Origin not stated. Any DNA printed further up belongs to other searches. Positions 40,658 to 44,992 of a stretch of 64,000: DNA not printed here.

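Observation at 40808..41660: carB is fused in frame to a DapF-like domain that lacks the first catalytic cysteine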

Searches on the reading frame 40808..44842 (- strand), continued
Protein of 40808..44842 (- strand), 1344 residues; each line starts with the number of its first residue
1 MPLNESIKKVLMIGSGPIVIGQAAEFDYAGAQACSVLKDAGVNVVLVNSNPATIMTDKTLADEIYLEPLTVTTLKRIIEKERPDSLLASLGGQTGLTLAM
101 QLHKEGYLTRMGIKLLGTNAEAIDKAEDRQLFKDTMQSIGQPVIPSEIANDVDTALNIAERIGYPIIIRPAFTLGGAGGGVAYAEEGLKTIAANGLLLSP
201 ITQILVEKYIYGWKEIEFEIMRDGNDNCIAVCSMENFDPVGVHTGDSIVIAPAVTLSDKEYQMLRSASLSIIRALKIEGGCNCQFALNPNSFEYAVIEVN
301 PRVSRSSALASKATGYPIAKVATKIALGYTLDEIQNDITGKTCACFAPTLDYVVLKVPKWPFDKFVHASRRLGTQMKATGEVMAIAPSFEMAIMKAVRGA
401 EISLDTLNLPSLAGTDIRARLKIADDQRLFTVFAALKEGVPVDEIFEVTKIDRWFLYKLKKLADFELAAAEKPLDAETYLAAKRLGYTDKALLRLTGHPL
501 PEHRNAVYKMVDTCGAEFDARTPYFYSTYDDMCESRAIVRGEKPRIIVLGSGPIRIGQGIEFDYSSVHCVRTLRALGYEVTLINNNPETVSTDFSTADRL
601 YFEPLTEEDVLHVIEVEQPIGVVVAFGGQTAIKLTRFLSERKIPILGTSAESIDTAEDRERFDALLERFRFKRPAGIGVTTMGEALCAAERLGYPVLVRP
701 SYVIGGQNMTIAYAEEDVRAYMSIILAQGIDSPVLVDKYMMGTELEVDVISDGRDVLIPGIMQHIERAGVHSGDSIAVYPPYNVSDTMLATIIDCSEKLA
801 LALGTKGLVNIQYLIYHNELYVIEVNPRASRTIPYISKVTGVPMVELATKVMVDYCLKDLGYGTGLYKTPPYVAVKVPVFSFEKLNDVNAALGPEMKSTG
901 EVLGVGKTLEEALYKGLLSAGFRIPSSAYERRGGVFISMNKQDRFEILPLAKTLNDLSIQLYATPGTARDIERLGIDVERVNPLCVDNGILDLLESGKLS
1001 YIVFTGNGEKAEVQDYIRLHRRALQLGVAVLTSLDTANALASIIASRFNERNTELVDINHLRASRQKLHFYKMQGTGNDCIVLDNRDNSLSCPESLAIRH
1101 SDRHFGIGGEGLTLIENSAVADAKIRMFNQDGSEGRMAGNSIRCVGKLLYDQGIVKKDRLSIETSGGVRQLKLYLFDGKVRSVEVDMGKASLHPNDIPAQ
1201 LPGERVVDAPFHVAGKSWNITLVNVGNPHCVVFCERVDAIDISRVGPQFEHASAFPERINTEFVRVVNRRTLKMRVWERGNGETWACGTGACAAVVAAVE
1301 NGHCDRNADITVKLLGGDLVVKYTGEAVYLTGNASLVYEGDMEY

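Call 68: find_encoding_contigs(protein=P0327, flank=10000, max_places=2)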
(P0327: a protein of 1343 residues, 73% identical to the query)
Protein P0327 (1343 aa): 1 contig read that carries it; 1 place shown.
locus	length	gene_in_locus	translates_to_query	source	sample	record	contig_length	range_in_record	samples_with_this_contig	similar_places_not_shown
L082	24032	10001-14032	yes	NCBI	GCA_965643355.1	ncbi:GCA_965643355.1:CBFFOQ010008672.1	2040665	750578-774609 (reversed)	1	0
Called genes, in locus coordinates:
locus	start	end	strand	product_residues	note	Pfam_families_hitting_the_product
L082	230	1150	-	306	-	-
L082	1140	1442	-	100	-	PF04688:Holin_SPP1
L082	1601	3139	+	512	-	PF01055:Glyco_hydro_31_2nd, PF02065:Melibiase (faint), PF21365:Glyco_hydro_31_3rd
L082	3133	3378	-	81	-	-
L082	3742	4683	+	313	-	PF01118:Semialdhyde_dh, PF22698:Semialdhyde_dhC_1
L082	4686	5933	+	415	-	PF01960:ArgJ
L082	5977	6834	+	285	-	PF00696:AA_kinase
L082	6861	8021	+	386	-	PF00202:Aminotran_3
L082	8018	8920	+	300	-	PF02729:OTCace_N, PF00185:OTCace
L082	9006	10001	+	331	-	PF00988:CPSase_sm_chain, PF00117:GATase, PF07722:Peptidase_C26 (faint)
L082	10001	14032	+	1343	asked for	PF25596:CPSase_L_D1, PF02786:CPSase_L_D2, PF07478:Dala_Dala_lig_C (weak), PF02787:CPSase_L_D3, PF25596:CPSase_L_D1, PF02786:CPSase_L_D2, PF02142:MGS, PF01678:DAP_epimerase, +4 more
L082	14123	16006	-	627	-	PF02608:Bmp, PF18998:Flg_new_2 (faint)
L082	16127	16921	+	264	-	PF01048:PNP_UDP_1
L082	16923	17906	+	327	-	PF01008:IF-2B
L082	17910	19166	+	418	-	PF01979:Amidohydro_1, PF07969:Amidohydro_3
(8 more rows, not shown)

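Call 69: list_cluster_members(proteins=[P0373, P0327, P0307, P0322, P0320])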
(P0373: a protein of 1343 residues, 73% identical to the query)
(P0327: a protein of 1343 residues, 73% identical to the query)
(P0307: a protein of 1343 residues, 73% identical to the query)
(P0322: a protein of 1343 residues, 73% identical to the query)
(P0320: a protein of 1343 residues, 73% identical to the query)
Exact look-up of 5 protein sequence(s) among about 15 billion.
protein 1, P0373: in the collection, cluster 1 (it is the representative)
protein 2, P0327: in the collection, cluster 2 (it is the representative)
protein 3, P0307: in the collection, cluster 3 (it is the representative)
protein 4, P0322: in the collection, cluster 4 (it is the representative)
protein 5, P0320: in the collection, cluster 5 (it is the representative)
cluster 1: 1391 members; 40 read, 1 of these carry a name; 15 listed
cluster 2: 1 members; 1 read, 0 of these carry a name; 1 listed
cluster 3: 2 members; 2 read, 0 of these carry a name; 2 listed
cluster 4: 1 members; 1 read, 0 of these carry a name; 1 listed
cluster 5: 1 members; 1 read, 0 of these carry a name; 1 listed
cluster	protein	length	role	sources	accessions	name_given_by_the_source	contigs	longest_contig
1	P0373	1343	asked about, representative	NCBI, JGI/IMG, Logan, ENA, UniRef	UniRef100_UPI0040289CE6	carbamoyl-phosphate synthase large subunit | carbamoyl-phosphate synthase large subunit n=1 Tax=Eubacterium sp. TaxID=142586 ...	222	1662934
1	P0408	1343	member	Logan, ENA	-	-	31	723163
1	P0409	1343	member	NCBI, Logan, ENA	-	-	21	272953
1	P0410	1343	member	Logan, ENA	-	-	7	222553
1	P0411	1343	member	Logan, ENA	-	-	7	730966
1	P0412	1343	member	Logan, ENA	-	-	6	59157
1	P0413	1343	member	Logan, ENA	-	-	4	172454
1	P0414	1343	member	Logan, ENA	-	-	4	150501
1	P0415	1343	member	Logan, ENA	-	-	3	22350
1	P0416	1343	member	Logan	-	-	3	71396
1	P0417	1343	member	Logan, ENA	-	-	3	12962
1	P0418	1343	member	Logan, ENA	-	-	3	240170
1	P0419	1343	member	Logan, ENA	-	-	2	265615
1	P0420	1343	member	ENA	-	-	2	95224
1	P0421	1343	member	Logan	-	-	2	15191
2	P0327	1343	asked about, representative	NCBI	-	-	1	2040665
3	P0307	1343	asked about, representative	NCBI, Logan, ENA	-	-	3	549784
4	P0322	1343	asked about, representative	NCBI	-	-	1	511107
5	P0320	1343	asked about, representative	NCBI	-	-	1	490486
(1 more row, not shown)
